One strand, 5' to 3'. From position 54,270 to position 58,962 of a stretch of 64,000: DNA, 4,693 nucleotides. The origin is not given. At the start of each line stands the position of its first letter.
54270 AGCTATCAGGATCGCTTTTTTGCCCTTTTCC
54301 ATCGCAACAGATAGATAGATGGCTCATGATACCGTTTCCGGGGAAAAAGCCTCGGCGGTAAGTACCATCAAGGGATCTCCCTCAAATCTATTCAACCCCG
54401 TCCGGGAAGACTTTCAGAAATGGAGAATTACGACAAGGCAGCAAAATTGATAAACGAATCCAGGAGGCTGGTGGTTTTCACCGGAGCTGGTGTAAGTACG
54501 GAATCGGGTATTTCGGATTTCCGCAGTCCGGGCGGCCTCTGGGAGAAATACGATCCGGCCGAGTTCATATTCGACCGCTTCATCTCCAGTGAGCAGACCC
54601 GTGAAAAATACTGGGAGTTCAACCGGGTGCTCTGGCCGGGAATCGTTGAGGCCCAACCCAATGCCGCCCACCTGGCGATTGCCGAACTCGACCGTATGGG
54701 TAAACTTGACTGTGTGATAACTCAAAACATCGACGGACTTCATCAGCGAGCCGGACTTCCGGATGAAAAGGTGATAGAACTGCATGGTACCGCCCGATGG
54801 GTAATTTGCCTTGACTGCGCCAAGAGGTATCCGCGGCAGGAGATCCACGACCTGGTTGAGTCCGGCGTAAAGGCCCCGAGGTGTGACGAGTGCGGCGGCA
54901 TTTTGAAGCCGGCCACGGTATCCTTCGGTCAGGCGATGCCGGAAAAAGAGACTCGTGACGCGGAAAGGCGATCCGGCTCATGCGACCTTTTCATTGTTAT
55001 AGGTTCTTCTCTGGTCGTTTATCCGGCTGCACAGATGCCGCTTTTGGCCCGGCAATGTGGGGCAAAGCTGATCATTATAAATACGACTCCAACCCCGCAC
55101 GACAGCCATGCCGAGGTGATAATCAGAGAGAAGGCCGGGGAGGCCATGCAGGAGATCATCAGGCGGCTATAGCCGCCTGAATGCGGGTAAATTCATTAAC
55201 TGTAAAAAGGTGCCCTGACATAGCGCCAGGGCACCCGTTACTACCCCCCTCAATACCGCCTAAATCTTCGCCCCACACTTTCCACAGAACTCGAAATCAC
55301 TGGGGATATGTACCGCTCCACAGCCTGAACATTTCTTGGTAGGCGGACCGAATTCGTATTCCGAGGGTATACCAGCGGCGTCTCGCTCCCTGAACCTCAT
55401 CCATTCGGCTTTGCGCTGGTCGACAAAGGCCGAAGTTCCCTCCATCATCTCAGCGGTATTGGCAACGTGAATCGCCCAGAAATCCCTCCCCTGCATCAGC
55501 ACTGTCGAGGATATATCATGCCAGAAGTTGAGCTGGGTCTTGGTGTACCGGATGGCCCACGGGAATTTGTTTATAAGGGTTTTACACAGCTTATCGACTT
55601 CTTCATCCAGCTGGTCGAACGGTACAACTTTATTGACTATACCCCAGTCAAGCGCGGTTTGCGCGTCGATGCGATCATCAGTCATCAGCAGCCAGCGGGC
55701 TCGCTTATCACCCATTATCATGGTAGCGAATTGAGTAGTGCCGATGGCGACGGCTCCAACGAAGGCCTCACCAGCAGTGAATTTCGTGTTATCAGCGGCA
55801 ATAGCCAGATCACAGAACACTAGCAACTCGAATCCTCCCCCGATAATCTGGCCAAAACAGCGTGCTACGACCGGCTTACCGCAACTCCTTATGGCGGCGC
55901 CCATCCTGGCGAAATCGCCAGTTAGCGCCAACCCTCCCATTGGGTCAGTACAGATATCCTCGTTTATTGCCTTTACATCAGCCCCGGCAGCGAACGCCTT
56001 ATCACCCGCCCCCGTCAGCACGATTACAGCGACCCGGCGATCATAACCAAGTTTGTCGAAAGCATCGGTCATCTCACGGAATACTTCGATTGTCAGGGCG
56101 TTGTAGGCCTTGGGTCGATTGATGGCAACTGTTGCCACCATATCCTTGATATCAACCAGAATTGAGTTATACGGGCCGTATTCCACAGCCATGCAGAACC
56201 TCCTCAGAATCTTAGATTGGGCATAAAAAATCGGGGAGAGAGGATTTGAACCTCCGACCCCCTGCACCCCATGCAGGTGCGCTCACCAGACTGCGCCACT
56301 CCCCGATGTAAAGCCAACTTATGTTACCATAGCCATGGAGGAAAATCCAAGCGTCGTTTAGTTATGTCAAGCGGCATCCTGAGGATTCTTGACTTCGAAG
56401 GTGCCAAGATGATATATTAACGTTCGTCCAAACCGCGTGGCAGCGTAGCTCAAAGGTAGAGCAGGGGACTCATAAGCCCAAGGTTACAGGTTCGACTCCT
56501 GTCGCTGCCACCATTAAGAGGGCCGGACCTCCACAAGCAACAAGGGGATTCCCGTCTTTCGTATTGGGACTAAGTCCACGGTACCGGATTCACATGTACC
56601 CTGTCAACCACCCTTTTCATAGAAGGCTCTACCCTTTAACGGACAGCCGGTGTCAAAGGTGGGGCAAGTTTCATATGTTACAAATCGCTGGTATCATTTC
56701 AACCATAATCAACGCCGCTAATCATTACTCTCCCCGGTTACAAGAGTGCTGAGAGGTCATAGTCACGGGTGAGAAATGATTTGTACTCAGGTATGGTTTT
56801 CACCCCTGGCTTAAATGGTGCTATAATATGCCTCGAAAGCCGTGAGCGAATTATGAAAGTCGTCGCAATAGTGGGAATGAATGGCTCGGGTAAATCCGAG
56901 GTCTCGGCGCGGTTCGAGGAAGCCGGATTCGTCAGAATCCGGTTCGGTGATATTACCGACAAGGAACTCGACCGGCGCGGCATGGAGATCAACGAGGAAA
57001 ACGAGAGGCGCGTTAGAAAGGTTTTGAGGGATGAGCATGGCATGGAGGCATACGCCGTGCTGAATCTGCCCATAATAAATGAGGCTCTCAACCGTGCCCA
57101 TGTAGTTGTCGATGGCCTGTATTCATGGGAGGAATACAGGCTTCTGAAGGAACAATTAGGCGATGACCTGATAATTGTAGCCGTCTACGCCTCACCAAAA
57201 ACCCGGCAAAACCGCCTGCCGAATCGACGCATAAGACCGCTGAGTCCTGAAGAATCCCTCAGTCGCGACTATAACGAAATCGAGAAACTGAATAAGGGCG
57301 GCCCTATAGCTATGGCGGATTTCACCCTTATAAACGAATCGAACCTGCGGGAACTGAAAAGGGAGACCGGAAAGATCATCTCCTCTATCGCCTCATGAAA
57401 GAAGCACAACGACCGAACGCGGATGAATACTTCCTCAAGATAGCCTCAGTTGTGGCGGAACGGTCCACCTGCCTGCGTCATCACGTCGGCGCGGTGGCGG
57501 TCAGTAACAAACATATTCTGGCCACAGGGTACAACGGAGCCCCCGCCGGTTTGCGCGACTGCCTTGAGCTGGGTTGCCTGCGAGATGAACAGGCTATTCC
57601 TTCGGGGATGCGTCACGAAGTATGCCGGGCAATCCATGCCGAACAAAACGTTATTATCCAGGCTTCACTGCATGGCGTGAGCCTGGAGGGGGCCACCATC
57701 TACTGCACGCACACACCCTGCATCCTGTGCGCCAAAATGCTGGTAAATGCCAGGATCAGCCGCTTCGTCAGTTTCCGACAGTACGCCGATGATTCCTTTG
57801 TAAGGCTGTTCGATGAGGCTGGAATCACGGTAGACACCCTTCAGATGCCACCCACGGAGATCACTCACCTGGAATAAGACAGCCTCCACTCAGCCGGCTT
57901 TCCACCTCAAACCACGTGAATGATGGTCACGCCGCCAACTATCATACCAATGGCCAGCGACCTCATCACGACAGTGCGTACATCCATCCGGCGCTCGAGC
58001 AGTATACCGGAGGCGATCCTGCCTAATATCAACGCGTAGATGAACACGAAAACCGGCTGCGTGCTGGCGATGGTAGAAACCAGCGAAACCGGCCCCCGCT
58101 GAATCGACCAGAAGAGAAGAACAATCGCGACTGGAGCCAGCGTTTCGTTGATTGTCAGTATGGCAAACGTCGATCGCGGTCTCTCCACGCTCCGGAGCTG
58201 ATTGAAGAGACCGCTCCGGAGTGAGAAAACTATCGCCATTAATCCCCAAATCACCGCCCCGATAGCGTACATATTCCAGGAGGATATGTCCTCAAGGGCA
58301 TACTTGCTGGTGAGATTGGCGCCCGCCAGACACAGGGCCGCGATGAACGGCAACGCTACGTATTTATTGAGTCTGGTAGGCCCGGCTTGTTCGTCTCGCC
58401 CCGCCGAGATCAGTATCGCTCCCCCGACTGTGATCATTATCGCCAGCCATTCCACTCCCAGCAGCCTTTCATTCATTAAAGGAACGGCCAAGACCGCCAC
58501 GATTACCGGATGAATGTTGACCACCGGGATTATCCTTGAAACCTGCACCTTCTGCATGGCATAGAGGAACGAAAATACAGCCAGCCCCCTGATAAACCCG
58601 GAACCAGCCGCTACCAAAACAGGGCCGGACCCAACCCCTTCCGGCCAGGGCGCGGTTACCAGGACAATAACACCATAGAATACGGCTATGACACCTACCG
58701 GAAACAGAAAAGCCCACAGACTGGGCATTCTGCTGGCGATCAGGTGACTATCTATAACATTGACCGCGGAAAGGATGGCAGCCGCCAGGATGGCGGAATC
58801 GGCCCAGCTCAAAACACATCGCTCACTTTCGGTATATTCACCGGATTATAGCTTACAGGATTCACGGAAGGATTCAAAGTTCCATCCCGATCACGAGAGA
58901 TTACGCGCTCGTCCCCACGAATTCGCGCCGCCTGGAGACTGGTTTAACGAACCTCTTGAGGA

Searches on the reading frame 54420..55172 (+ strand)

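Call 76: search_protein_families(library=pfam, proteins=[window:54420-55172:+], max_evalue=0.00001)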
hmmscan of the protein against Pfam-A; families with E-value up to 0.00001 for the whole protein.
window:54420-55172:+ (250 aa): 1 family
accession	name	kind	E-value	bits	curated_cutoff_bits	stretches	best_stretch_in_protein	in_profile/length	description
PF02146.23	SIR2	-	5.3e-48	163.8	24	1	22-202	1-180/180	Sir2 family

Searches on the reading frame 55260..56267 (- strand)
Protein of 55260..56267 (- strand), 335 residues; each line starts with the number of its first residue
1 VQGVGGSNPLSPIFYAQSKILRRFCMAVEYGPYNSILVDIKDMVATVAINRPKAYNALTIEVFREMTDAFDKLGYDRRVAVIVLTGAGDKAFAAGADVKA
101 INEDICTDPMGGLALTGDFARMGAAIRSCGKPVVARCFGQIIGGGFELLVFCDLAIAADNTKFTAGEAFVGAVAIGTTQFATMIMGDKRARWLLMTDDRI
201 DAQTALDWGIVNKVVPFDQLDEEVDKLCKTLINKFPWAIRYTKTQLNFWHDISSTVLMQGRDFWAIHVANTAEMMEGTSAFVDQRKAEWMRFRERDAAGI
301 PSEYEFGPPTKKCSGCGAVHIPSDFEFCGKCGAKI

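Call 76: search_protein_families(library=pfam, proteins=[window:55260-56267:-], max_evalue=0.00001)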
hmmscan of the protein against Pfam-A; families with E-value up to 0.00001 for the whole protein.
window:55260-56267:- (335 aa): 2 families
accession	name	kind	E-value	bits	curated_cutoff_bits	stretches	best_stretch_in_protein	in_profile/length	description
PF00378.25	ECH_1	-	1.8e-50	172.1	27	1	40-289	2-248/251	Enoyl-CoA hydratase/isomerase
PF16113.10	ECH_2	-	5.6e-30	105.4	27.2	1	45-232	2-189/335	Enoyl-CoA hydratase/isomerase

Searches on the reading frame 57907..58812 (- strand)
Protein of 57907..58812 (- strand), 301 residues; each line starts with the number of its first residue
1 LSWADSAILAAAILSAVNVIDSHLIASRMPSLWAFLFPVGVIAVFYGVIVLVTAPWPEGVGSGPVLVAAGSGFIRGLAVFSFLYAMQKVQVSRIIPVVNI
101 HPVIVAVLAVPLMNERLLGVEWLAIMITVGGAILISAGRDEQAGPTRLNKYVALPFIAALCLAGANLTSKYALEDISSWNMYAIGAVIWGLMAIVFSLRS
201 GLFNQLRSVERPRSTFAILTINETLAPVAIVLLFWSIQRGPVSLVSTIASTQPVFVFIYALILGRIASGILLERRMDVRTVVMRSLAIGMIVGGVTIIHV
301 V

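Call 76: search_protein_families(library=pfam, proteins=[window:57907-58812:-], max_evalue=0.00001)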
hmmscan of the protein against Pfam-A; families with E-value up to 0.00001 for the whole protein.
window:57907-58812:- (301 aa): 1 family
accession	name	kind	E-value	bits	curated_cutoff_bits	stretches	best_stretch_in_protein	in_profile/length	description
PF00892.27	EamA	-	2.3e-20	73.7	28.2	2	3-136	2-134/135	EamA-like transporter family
